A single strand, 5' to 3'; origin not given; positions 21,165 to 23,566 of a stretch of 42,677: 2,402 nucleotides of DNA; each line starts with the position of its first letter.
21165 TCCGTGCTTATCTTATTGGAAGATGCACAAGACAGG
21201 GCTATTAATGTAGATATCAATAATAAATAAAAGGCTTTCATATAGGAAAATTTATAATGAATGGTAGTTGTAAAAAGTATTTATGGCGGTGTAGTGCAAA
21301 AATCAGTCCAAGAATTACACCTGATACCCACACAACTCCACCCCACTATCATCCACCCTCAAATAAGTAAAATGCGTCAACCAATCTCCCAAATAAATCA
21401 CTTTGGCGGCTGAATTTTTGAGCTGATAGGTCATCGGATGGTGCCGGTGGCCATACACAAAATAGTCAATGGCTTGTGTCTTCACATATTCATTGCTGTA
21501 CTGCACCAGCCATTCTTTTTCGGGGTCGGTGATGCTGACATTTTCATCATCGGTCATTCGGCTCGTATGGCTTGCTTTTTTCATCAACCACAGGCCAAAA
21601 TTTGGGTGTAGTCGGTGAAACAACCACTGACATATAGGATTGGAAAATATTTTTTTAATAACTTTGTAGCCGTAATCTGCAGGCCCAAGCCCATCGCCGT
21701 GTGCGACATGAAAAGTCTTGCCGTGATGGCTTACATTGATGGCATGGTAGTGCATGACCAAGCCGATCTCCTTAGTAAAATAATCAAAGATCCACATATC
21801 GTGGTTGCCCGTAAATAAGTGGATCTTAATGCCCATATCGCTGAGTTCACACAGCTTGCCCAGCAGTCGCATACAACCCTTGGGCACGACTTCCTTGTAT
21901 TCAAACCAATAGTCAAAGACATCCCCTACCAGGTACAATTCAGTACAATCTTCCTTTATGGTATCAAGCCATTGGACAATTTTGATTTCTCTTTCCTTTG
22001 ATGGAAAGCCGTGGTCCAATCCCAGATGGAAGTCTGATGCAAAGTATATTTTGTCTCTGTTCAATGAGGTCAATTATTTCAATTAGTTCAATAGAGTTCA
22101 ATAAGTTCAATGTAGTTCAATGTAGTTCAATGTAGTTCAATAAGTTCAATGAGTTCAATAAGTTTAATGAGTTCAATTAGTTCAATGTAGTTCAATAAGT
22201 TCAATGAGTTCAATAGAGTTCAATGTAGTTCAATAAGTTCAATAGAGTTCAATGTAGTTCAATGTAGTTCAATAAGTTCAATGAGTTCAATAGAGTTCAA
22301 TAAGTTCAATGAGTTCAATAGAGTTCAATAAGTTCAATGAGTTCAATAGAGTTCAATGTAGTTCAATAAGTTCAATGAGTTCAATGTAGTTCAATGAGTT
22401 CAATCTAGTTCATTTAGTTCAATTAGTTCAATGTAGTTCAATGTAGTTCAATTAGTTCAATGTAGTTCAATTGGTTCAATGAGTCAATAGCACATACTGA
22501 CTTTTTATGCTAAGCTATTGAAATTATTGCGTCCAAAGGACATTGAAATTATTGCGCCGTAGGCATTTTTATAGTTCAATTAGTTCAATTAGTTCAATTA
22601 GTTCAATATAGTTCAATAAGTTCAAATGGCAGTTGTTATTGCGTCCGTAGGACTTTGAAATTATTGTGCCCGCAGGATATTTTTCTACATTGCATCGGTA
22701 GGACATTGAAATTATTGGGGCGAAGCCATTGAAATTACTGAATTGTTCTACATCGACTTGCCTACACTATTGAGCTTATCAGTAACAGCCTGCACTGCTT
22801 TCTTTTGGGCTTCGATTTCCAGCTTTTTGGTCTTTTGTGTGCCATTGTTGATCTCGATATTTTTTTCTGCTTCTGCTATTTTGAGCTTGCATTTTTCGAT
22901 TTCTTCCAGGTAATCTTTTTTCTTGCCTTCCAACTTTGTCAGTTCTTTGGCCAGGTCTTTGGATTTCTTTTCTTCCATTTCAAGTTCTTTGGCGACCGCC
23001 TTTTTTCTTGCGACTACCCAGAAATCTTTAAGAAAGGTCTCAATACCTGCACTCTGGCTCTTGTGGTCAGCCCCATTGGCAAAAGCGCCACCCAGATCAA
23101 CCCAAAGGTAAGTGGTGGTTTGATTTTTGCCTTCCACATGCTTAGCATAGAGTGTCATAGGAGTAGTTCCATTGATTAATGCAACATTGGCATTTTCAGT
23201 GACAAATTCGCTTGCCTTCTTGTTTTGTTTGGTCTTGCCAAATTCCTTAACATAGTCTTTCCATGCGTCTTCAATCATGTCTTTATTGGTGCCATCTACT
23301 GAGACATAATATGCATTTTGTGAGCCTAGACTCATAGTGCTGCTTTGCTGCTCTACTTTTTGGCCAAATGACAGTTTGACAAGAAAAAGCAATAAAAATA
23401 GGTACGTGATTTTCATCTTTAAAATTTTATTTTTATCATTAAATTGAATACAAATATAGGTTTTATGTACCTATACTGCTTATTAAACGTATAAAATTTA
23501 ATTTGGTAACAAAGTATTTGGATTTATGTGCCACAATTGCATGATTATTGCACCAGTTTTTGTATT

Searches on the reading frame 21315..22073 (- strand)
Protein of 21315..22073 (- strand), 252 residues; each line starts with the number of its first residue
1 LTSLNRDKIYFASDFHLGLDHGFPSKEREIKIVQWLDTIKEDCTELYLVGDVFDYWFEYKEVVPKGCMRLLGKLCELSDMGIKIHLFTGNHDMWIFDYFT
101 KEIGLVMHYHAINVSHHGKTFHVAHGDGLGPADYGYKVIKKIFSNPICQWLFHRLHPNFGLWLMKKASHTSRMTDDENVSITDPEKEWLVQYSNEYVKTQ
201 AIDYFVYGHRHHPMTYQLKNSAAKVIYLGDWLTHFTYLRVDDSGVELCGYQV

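Call 14: find_homologous_proteins(query=window:21315-22073:-, max_evalue=1e-20)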
Query window:21315-22073:- (252 aa): 7984 proteins with E <= 1e-20 among 8000 candidates; the best 120 are listed.
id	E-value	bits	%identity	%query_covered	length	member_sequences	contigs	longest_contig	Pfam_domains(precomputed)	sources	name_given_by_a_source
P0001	4.0e-174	595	100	99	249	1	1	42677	-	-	-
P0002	3.9e-156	536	90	98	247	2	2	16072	PF00149.34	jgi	jgi:UDP-2,3-diacylglucosamine hydrolase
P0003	4.9e-144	497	82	99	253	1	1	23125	PF00149.34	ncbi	-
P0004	3.9e-138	477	80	98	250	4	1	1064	-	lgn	-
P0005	1.0e-111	391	68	98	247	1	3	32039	PF00149.34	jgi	jgi:UDP-2,3-diacylglucosamine hydrolase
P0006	1.9e-111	390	68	98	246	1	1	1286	PF00149.34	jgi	jgi:UDP-2,3-diacylglucosamine hydrolase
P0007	1.8e-106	373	69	90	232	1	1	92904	PF00149.34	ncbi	-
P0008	3.3e-100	353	61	99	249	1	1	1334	PF00149.34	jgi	jgi:UDP-2,3-diacylglucosamine hydrolase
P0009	3.5e-96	340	60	100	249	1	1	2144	PF00149.34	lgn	-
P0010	1.5e-95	338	61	96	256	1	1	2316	PF12850.13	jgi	jgi:UDP-2,3-diacylglucosamine hydrolase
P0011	1.3e-94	335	61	99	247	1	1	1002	PF00149.34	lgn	-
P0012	2.2e-94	334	58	98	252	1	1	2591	PF00149.34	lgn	-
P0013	2.4e-94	334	58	96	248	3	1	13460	-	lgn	-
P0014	3.0e-94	333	57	99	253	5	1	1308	-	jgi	jgi:UDP-2,3-diacylglucosamine hydrolase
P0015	4.9e-94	333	58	95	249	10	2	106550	-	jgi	jgi:UDP-2,3-diacylglucosamine hydrolase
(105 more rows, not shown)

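Call 15: find_encoding_contigs(protein=P0002, flank=6000, max_places=4)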
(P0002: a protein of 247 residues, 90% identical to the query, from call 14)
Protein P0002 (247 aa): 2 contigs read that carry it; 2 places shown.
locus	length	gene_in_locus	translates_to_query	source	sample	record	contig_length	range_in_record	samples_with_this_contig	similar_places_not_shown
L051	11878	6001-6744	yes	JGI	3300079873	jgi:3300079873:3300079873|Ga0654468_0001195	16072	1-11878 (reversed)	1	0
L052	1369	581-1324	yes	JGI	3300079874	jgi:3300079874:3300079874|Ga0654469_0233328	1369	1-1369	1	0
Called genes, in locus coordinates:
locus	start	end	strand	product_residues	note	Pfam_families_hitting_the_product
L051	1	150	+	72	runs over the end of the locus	-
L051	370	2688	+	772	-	PF00270:DEAD, PF04851:ResIII (weak), PF00271:Helicase_C, PF19306:WHD_Lhr, PF08494:DEAD_assoc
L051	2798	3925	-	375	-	PF00528:BPD_transp_1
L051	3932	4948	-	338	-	PF02445:NadA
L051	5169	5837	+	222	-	-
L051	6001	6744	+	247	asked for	PF00149:Metallophos (weak)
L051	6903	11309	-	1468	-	PF16967:TcfC (faint), PF18962:Por_Secre_tail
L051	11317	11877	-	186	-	?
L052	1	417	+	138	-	?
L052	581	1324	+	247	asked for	PF00149:Metallophos (weak)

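Call 16: find_encoding_contigs(protein=P0003, flank=6000, max_places=4)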
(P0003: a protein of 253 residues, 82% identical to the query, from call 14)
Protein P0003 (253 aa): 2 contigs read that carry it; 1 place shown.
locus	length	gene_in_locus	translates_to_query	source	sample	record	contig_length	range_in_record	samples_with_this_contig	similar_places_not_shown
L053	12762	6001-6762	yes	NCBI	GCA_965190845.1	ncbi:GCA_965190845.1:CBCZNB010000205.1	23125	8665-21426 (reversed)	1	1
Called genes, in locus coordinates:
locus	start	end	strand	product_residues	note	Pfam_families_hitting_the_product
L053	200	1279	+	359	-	PF00165:HTH_AraC (faint), PF12833:HTH_18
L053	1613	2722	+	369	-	PF13776:DUF4172, PF02661:Fic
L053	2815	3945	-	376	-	PF00528:BPD_transp_1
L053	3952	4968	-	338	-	PF02445:NadA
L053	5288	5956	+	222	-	-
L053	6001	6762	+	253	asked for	PF00149:Metallophos (weak)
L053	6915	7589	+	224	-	PF13852:DUF4197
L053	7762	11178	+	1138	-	PF13385:Laminin_G_3, PF09113:N-glycanase_C, PF18962:Por_Secre_tail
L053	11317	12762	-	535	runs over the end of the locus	PF00390:malic, PF03949:Malic_M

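Call 17: find_encoding_contigs(protein=P0005, flank=6000, max_places=4)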
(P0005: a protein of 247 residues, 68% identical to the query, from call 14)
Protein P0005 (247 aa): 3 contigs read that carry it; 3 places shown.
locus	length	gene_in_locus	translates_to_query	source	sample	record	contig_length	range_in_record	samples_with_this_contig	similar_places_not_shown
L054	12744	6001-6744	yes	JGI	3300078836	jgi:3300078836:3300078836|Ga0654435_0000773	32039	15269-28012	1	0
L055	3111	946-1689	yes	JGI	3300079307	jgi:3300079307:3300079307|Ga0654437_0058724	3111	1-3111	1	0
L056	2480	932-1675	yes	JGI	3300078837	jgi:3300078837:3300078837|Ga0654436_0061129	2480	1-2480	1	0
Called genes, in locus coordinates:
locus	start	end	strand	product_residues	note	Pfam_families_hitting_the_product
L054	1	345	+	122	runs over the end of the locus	PF00436:SSB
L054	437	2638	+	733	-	PF01443:Viral_helicase1 (faint), PF05970:PIF1, PF13245:AAA_19, PF13401:AAA_22 (weak), PF13604:AAA_30, PF14493:HTH_40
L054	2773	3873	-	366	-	PF00528:BPD_transp_1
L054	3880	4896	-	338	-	PF02445:NadA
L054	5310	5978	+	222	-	-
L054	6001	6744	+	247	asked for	PF00149:Metallophos (weak)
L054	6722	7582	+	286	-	-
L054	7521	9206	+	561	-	PF03321:GH3, PF23571:GH3_M, PF23572:GH3_C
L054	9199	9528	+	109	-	-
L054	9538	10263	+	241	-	PF11967:RecO_N, PF02565:RecO_C (weak)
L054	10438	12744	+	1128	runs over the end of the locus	PF05048:NosD (weak), PF13229:Beta_helix (weak), PF18962:Por_Secre_tail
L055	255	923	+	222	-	-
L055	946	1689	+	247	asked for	PF00149:Metallophos (weak)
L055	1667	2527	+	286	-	-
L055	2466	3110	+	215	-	?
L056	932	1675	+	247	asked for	PF00149:Metallophos (weak)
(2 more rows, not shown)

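Call 18: find_encoding_contigs(protein=P0007, flank=6000, max_places=4)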
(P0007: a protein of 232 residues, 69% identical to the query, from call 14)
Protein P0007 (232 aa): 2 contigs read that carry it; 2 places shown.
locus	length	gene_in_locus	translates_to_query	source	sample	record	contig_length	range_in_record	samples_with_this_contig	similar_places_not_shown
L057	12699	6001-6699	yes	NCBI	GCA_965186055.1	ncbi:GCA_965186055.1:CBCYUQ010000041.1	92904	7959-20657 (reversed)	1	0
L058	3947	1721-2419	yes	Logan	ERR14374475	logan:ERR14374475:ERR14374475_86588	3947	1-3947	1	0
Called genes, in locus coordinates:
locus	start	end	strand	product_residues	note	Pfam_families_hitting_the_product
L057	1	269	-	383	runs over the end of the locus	PF02737:3HCDH_N, PF03446:NAD_binding_2 (weak), PF00725:3HCDH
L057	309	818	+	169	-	PF07609:DUF1572, PF05163:DinB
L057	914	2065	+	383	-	PF13175:AAA_15 (weak), PF13304:AAA_21 (weak), PF13175:AAA_15, PF13304:AAA_21 (weak)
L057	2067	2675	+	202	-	-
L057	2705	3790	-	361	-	PF00528:BPD_transp_1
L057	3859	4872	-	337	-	PF02445:NadA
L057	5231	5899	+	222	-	-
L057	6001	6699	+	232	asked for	PF00149:Metallophos (weak)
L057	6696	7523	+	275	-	-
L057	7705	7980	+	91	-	-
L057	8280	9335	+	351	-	-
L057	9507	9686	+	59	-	-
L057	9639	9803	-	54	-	-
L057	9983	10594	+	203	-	PF13302:Acetyltransf_3, PF00583:Acetyltransf_1 (weak)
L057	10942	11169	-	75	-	-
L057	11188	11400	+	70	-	-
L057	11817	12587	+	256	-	PF13714:PEP_mutase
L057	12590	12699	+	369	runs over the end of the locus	PF02805:Ada_Zn_binding, PF12833:HTH_18, PF02870:Methyltransf_1N, PF01035:DNA_binding_1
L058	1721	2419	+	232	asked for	PF00149:Metallophos (weak)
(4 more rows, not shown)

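Call 26: find_related_loci(query=P0001, collection=metagenome_contigs, flank=2500)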
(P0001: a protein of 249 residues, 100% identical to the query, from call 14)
Query P0001 (249 aa) in metagenome_contigs; peptide patterns used: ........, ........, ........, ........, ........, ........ (x = any residue, [..] = any of these).
600 stretches matched a pattern (row limit reached: there are more); 533 encode a relative of the query (tblastn E <= 1e-3); the best 80 are kept; 80 distinct loci.
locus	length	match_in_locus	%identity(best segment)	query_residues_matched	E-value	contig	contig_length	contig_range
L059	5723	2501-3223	54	7-247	7e-91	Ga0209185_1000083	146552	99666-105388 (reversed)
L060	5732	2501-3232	55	1-244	2e-89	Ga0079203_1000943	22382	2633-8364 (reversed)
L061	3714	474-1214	54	2-248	4e-89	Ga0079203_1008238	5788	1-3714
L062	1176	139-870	54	1-244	1e-95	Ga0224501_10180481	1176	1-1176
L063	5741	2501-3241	54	2-248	9e-89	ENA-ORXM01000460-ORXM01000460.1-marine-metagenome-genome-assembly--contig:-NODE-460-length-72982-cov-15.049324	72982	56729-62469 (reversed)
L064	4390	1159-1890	55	6-248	3e-88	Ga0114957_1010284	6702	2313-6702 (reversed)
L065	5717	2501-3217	54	5-244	6e-88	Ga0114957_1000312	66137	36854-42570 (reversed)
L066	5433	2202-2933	53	5-248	4e-87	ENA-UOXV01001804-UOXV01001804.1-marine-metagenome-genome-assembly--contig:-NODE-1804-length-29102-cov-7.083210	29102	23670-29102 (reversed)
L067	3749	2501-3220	55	5-244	4e-87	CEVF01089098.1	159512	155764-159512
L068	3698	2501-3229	54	5-247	9e-87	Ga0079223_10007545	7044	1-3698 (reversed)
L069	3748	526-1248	54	4-244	2e-86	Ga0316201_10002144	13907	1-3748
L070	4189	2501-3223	53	5-244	5e-86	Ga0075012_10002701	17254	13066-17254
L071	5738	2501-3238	54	5-249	2e-85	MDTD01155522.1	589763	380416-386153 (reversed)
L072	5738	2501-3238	54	5-249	2e-85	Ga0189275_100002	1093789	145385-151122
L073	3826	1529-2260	53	5-248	1e-85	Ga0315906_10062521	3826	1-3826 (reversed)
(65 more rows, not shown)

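Call 31: find_encoding_contigs(protein=P0004, flank=3000, max_places=6)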
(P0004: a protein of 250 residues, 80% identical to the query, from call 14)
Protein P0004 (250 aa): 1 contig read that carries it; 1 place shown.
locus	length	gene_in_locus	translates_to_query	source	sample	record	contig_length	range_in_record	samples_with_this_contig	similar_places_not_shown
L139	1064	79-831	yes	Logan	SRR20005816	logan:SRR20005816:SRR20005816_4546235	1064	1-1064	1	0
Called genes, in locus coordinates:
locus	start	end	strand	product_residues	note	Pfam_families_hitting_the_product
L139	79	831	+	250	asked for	-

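Call 40: search_protein_families(library=pfam, proteins=[window:21315-22073:-], max_evalue=0.0001)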
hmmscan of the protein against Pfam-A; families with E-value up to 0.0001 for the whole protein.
window:21315-22073:- (252 aa): 0 families

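Call 44: search_protein_families(library=ncbifam, proteins=[window:21315-22064:-], max_evalue=0.001)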
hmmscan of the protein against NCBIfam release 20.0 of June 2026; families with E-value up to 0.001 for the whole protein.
window:21315-22064:- (249 aa): 3 families
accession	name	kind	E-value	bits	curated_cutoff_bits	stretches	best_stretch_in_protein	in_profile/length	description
NF003743.0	PRK05340.1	equivalog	1.9e-29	102.5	134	1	5-245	3-237/242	UDP-2,3-diacylglucosamine diphosphatase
TIGR01854.1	lipid_A_lpxH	equivalog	1.3e-24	86.8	190.35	1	7-241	2-230/231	UDP-2,3-diacylglucosamine diphosphatase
TIGR03729.1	acc_ester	subfamily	0.0001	21.8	148.25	1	5-100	1-82/239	putative phosphoesterase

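Call 68: find_encoding_contigs(protein=P0001, flank=1000, max_places=4)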
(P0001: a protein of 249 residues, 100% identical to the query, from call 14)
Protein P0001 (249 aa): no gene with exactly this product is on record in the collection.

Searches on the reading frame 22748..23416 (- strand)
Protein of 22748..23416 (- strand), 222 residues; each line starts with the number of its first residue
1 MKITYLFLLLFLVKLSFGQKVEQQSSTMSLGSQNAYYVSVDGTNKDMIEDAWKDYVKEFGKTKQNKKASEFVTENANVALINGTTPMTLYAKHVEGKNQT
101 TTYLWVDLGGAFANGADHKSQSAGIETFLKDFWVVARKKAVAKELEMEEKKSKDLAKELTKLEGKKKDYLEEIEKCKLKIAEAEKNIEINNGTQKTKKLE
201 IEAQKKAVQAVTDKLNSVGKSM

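Call 13: find_encoding_contigs(protein=window:22748-23416:-, flank=5000, max_places=6)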
Protein window:22748-23416:- (222 aa): no gene with exactly this product is on record in the collection.

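Call 40: search_protein_families(library=pfam, proteins=[window:22748-23416:-], max_evalue=0.0001)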
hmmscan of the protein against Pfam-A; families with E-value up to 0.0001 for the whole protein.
window:22748-23416:- (222 aa): 0 families

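Call 44: search_protein_families(library=ncbifam, proteins=[window:22748-23416:-], max_evalue=0.001)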
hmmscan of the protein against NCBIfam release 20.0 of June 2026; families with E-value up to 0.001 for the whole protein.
window:22748-23416:- (222 aa): 1 family
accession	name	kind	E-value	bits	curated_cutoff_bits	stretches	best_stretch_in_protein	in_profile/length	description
TIGR02169.1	SMC_prok_A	equivalog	0.0009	17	729.4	1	137-214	863-940/1165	chromosome segregation protein SMC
